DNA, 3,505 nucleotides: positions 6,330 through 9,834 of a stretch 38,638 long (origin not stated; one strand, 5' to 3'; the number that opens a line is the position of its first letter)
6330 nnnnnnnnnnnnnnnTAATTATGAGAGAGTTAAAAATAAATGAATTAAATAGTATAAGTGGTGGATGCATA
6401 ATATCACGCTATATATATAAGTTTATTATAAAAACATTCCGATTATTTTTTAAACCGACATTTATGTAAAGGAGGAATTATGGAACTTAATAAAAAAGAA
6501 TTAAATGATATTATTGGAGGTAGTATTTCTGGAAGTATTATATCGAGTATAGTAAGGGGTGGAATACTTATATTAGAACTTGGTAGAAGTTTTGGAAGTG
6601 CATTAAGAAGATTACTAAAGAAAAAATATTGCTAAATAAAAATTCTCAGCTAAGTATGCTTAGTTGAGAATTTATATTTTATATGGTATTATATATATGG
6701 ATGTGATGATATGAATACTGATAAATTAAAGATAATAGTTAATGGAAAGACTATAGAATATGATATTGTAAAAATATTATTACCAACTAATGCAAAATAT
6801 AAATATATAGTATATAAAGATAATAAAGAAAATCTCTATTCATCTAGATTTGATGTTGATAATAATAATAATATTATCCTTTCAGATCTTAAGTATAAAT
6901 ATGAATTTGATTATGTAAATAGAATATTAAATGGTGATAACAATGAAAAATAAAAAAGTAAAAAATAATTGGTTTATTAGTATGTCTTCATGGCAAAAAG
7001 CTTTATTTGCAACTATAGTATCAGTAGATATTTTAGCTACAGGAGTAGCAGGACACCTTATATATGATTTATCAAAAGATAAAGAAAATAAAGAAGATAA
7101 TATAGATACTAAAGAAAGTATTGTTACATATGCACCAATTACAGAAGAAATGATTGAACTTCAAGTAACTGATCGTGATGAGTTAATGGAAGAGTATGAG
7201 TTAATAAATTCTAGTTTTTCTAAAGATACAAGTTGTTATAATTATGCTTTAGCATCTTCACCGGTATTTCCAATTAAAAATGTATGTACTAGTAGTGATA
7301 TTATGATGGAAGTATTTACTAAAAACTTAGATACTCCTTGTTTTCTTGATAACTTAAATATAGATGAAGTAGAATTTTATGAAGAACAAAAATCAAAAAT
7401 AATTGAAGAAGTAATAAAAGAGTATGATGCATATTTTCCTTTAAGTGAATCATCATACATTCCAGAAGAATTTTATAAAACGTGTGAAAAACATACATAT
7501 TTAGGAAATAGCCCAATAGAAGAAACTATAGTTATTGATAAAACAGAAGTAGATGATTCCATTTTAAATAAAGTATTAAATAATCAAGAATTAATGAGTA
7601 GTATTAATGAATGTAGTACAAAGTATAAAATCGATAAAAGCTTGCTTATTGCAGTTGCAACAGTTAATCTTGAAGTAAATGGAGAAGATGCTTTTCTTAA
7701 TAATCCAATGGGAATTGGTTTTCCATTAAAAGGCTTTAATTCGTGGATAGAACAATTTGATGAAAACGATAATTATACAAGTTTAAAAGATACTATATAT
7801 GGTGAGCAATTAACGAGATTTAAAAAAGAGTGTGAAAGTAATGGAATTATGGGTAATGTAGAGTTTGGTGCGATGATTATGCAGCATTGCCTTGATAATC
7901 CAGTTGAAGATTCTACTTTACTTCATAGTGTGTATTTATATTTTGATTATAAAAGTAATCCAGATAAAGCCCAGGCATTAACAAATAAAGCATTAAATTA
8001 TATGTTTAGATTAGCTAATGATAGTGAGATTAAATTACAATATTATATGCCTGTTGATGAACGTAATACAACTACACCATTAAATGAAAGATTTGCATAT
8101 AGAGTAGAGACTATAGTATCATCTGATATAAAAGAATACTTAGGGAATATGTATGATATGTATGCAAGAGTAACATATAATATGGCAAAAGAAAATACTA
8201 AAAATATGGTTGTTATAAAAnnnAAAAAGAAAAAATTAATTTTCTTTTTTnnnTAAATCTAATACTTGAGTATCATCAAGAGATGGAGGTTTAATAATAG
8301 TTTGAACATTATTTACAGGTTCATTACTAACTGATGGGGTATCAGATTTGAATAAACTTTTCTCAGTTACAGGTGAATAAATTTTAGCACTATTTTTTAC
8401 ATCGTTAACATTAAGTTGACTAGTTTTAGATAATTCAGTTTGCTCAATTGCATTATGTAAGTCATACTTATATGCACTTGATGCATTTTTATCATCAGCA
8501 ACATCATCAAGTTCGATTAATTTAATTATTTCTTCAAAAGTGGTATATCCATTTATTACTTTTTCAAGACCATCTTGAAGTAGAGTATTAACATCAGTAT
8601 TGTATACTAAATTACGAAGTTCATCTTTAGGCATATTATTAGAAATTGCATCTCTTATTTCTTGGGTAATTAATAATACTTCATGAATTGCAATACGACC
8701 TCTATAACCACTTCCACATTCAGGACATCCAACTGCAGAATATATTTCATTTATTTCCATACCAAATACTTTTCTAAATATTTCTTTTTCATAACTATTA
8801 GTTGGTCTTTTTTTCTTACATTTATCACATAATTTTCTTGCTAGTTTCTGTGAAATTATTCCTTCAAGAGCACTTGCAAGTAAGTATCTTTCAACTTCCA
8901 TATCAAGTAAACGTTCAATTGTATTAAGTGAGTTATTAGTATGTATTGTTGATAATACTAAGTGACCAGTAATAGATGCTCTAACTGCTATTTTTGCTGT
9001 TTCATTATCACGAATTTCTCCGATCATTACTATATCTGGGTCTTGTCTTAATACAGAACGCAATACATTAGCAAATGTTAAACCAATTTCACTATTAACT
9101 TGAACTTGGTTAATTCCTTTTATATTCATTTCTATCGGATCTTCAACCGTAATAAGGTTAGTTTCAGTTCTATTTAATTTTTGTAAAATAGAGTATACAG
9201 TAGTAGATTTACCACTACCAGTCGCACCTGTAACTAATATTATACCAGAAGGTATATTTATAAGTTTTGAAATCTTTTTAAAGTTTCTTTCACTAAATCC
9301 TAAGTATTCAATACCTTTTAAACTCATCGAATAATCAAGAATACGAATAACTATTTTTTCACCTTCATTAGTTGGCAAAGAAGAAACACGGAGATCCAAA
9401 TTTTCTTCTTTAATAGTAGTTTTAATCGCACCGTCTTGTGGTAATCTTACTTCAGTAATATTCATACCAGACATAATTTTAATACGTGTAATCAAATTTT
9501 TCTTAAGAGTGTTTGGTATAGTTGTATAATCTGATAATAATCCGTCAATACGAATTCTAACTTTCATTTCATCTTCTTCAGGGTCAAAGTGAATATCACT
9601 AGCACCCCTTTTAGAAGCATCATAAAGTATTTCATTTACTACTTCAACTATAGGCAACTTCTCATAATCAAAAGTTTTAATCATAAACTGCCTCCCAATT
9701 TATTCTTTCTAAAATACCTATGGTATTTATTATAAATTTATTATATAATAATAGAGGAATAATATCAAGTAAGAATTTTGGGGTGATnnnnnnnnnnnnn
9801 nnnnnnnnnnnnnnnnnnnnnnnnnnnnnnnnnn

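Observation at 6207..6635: Three unannotated double-glycine-leader peptide genes behind the C39-ABC exporter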

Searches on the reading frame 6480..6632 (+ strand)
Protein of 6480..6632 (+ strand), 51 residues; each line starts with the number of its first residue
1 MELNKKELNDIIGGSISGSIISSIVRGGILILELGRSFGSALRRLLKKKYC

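Call 3: search_protein_families(library=pfam, proteins=[window:6480-6632:+], max_evalue=1)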
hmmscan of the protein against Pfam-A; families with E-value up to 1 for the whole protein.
window:6480-6632:+ (51 aa): 3 families
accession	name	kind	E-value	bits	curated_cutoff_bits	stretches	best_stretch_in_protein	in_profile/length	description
PF03047.20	ComC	-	0.017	15.3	20.4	1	2-21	12-31/31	COMC family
PF10439.15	Bacteriocin_IIc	-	0.022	15.2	27.1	1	2-28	6-32/59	Bacteriocin class II with double-glycine leader peptide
PF04604.19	L_biotic_typeA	-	0.16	12.3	21.7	1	2-20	14-31/50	Type-A lantibiotic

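Call 4: search_protein_families(library=ncbifam, proteins=[window:6480-6632:+], max_evalue=1)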
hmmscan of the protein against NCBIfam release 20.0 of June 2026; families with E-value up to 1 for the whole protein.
window:6480-6632:+ (51 aa): 6 families
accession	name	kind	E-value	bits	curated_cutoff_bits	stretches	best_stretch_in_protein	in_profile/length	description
TIGR01847.1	bacteriocin_sig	domain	0.02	15.5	15.7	1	2-14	3-15/15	bacteriocin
NF038035.1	lactGalph_entA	subfamily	0.033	14.3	37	1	3-16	1-15/35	lactococcin G-alpha/enterocin 1071A family bacteriocin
TIGR04149.1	GG_sam_targ_CFB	domain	0.035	14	25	1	2-16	16-30/43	TIGR04149 family rSAM-modified RiPP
TIGR03949.1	bact_IIb_cerein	subfamily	0.044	13.6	21.5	1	2-31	3-31/45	class IIb bacteriocin, lactobin A/cerein 7B family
NF040664.1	HEC_x9_TCC_lant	equivalog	0.087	13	46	1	2-20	2-20/39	lacticin 481 family lantibiotic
NF033215.1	BlpC_Streptocco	equivalog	0.19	11.5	70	1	2-24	12-34/51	quorum-sensing system pheromone BlpC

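Call 15: find_homologous_proteins(query=window:6480-6632:+, max_evalue=0.01)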
Query window:6480-6632:+ (51 aa): 5 proteins with E <= 0.01 among 5 candidates.
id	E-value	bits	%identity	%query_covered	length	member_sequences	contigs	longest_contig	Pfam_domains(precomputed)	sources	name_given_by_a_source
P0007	5.9e-23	96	100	100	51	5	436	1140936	-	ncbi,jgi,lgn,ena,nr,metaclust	ncbi:unknown [Clostridium sp. CAG:1193]|jgi:bacteriocin-like protein|nr:unknown [Clostridium sp. CAG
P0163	1.2e-22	95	98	100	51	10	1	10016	-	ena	-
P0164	1.1e-18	83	96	94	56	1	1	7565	-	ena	-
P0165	1.8e-18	82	92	96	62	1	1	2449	-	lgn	-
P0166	1.6e-6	45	63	100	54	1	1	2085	-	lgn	-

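Call 20: find_encoding_contigs(protein=P0166, flank=4000, max_places=2)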
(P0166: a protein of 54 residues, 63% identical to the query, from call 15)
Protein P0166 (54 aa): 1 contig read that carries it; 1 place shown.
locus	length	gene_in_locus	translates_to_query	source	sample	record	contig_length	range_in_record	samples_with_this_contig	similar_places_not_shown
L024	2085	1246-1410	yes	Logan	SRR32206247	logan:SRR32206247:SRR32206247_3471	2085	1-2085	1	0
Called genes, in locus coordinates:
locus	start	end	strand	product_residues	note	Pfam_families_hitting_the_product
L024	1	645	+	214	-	?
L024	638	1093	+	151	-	-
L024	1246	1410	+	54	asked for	-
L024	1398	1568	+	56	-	-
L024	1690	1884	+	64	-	PF01165:Ribosomal_S21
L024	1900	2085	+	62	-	?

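Call 36: search_protein_families(library=ncbifam, alignment_id=A2, max_evalue=0.1)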
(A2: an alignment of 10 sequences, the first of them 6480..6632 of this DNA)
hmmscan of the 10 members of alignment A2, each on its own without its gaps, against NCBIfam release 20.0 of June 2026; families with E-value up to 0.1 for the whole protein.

A. member 1, window:6480-6632:+ (51 aa): 5 families
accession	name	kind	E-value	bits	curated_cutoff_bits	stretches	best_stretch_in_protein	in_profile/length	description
TIGR01847.1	bacteriocin_sig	domain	0.02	15.5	15.7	1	2-14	3-15/15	bacteriocin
NF038035.1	lactGalph_entA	subfamily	0.033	14.3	37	1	3-16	1-15/35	lactococcin G-alpha/enterocin 1071A family bacteriocin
TIGR04149.1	GG_sam_targ_CFB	domain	0.035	14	25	1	2-16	16-30/43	TIGR04149 family rSAM-modified RiPP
TIGR03949.1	bact_IIb_cerein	subfamily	0.044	13.6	21.5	1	2-31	3-31/45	class IIb bacteriocin, lactobin A/cerein 7B family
NF040664.1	HEC_x9_TCC_lant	equivalog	0.087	13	46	0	2-20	2-20/39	lacticin 481 family lantibiotic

B. families by the number of members that match (of 10 scanned): 12 families
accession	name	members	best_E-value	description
TIGR01847.1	bacteriocin_sig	6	0.00052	bacteriocin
NF038034.1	lactGbeta_entB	5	0.0016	lactococcin G-beta/enterocin 1071B family bacteriocin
NF038035.1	lactGalph_entA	5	0.019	lactococcin G-alpha/enterocin 1071A family bacteriocin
NF040664.1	HEC_x9_TCC_lant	3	0.0012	lacticin 481 family lantibiotic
TIGR03949.1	bact_IIb_cerein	2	0.0029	class IIb bacteriocin, lactobin A/cerein 7B family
TIGR01411.1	tatAE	2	0.067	twin-arginine translocase TatA/TatE family subunit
NF002252.0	PRK01175.1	1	0.023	phosphoribosylformylglycinamidine synthase subunit PurQ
NF033215.1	BlpC_Streptocco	1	0.028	quorum-sensing system pheromone BlpC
NF033383.2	induct_EntF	1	0.032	EntF family bacteriocin induction factor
TIGR04149.1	GG_sam_targ_CFB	1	0.035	TIGR04149 family rSAM-modified RiPP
NF047798.1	leader_Chryseo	1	0.053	bacteriocin-like protein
TIGR01737.1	FGAM_synth_I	1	0.099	phosphoribosylformylglycinamidine synthase I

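Call 45: find_related_loci(query=A4, collection=metagenome_contigs, flank=3500)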
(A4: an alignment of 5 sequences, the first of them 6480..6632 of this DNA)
Query A4 (51 aa) in metagenome_contigs; peptide patterns used: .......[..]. (x = any residue, [..] = any of these).
75 stretches matched a pattern; 23 encode a relative of the query (tblastn E <= 1e-3); 23 distinct loci.
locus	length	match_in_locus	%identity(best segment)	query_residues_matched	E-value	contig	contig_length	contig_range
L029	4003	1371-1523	100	1-51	5e-28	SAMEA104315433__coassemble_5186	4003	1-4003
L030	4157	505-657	100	1-51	5e-28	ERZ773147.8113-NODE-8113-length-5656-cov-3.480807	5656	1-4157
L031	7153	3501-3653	100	1-51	5e-28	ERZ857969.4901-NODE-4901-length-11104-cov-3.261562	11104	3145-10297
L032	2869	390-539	60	3-51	3e-12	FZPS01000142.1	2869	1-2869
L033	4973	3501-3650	60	3-51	3e-12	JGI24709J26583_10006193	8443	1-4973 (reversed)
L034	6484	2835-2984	60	3-51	3e-12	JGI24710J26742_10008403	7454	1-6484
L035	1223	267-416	60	3-51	3e-12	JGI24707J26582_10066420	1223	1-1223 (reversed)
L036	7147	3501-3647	49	3-51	4e-11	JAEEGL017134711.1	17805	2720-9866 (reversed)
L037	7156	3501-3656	48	2-51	2e-10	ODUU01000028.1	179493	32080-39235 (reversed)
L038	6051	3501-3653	49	2-51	3e-10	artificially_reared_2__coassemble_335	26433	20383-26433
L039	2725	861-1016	48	2-51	3e-10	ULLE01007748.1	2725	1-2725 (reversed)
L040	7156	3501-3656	48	2-51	3e-10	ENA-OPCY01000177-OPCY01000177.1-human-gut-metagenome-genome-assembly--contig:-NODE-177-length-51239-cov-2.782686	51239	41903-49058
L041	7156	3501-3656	48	2-51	4e-10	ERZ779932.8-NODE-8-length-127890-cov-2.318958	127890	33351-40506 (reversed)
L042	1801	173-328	48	2-51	4e-10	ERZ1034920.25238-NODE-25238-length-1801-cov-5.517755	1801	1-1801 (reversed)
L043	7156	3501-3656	48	2-51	4e-10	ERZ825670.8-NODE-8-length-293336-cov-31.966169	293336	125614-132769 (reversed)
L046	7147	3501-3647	47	3-51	1e-9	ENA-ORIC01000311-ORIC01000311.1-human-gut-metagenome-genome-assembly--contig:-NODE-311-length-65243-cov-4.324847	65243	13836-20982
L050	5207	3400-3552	47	2-51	4e-9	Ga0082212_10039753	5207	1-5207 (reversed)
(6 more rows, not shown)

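Call 61: search_protein_families(library=pfam, proteins=[L037:2909-3358:+, L050:2768-3211:+, L038:2901-3329:+, L024:638-1090:+, L024:1398-1565:+, L046:3644-3790:+, L037:3669-3803:+, L037:3885-4703:+, L046:3159-3359:+], max_evalue=0.1)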
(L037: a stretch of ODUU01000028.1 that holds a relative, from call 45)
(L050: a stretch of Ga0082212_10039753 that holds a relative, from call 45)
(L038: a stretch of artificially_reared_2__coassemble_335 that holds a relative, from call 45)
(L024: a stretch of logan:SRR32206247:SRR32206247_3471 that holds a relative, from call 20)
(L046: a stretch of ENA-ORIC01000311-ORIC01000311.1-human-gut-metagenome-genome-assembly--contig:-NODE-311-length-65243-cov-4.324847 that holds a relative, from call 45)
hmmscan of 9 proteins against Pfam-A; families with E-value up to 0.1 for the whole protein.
L037:2909-3358:+ (150 aa): 0 families

L050:2768-3211:+ (148 aa): 3 families
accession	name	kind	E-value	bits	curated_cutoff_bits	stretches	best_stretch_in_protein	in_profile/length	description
PF04647.20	AgrB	-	0.016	15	23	1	16-67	98-147/185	Accessory gene regulator B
PF02706.20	Wzz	-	0.029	15.1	25.5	1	22-114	17-82/91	Chain length determinant protein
PF03123.20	CAT_RBD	-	0.048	14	25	0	70-87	3-20/57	CAT RNA binding domain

L038:2901-3329:+ (143 aa): 1 family
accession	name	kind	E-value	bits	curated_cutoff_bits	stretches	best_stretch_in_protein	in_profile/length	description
PF06668.17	ITI_HC_C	-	0.029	14.4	27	0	9-59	70-120/189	Inter-alpha-trypsin inhibitor heavy chain C-terminus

L024:638-1090:+ (151 aa): 2 families
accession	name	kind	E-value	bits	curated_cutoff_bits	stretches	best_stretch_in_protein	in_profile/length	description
PF15957.10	Comm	-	0.028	15.1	27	1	25-93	14-66/110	Commissureless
PF22685.1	Gal80p_C-like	-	0.034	14.7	29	1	63-103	6-46/152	Gal80p, C-terminal domain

L024:1398-1565:+ (56 aa): 1 family
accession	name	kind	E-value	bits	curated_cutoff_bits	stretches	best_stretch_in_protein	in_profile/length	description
PF02764.19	Diphtheria_T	-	0.043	14.5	27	1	17-47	133-163/166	Diphtheria toxin, T domain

L046:3644-3790:+ (49 aa): 0 families

L037:3669-3803:+ (45 aa): 0 families

L037:3885-4703:+ (273 aa): 1 family
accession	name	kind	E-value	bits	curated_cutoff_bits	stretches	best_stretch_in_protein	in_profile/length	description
PF02018.23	CBM_4_9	-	0.011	16.6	25.9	1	61-114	2-55/136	Carbohydrate binding domain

L046:3159-3359:+ (67 aa): 0 families

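Call 71: predict_structure(alignment_id=A7)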
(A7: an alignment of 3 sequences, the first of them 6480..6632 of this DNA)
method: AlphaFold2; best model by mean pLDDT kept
length: 51 residues; sequences in the alignment: 3
mean_pLDDT: 79.6   pTM: 0.38
mean pLDDT of the five models: 79.6, 77.5, 75.8, 71.1, 65.5
residues with pLDDT >= 90: 17; 70-90: 18; 50-70: 15; < 50: 1
segments of 3 or more residues with pLDDT < 50: none
pLDDT, mean of each block of 10 residues (from residue 1): 65 68 91 92 85 54
secondary structure, 60 per line:
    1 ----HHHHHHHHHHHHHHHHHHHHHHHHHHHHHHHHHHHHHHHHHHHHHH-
elements in order: H5-50

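Call 73: find_encoding_contigs(protein=P0163, flank=700, max_places=10)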
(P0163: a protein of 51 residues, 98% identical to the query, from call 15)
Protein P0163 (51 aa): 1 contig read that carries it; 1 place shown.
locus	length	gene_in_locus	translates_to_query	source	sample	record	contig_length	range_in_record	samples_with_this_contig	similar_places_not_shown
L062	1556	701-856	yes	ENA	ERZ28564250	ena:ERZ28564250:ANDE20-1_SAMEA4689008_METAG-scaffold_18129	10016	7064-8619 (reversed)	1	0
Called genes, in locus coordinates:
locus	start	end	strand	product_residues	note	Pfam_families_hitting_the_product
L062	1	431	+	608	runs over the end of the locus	?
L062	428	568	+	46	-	-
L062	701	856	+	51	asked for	-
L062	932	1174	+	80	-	-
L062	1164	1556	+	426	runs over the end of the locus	-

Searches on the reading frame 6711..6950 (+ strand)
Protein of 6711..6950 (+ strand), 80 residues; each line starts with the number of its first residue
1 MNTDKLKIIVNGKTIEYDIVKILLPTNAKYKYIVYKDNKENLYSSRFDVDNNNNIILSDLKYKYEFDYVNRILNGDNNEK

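Call 3: search_protein_families(library=pfam, proteins=[window:6711-6950:+], max_evalue=1)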
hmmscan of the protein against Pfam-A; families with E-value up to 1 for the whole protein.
window:6711-6950:+ (80 aa): 1 family
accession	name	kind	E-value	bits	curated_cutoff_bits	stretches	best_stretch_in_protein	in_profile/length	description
PF00880.23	Nebulin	-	0.033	14.6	20.1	1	52-67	10-25/28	Nebulin repeat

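Call 4: search_protein_families(library=ncbifam, proteins=[window:6711-6950:+], max_evalue=1)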
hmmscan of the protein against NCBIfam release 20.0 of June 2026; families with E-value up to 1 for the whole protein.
window:6711-6950:+ (80 aa): 0 families

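Call 69: search_protein_families(library=phrogs, proteins=[window:6711-6950:+], max_evalue=0.01)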
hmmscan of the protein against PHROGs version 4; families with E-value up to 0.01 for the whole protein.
window:6711-6950:+ (80 aa): 1 family
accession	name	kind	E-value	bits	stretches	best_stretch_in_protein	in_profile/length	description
phrog_21101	-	unknown function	0.0033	18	1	26-63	136-172/205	-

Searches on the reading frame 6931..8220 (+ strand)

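Call 3: search_protein_families(library=pfam, proteins=[window:6931-8220:+], max_evalue=1)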
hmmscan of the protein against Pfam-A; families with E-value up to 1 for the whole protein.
window:6931-8220:+ (430 aa): 0 families

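Call 4: search_protein_families(library=ncbifam, proteins=[window:6931-8220:+], max_evalue=1)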
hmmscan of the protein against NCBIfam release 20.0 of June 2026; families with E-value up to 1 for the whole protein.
window:6931-8220:+ (430 aa): 3 families
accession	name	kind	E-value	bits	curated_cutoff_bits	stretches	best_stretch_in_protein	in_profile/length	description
NF052239.1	antitox_spr1629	equivalog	0.012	14.7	335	1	179-246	302-367/377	spr1629 family repressor/antitoxin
NF000271.2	blaOXY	exception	0.044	13.2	600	1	337-386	140-188/290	OXY family extended-spectrum class A beta-lactamase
NF033103.1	bla_class_A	equivalog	0.061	12.5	200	0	344-384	114-153/257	class A beta-lactamase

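Call 69: search_protein_families(library=phrogs, proteins=[window:6931-8220:+], max_evalue=0.01)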
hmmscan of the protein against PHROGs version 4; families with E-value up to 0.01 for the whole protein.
window:6931-8220:+ (430 aa): 0 families

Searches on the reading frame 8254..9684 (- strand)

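Call 29: search_protein_families(library=pfam, proteins=[window:8254-9684:-], max_evalue=0.00001)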
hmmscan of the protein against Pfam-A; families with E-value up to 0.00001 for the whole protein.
window:8254-9684:- (477 aa): 1 family
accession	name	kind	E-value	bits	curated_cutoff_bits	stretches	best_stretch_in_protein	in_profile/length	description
PF00437.27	T2SSE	-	9.8e-129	429.6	24.9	1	9-387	5-369/370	Type II/IV secretion system protein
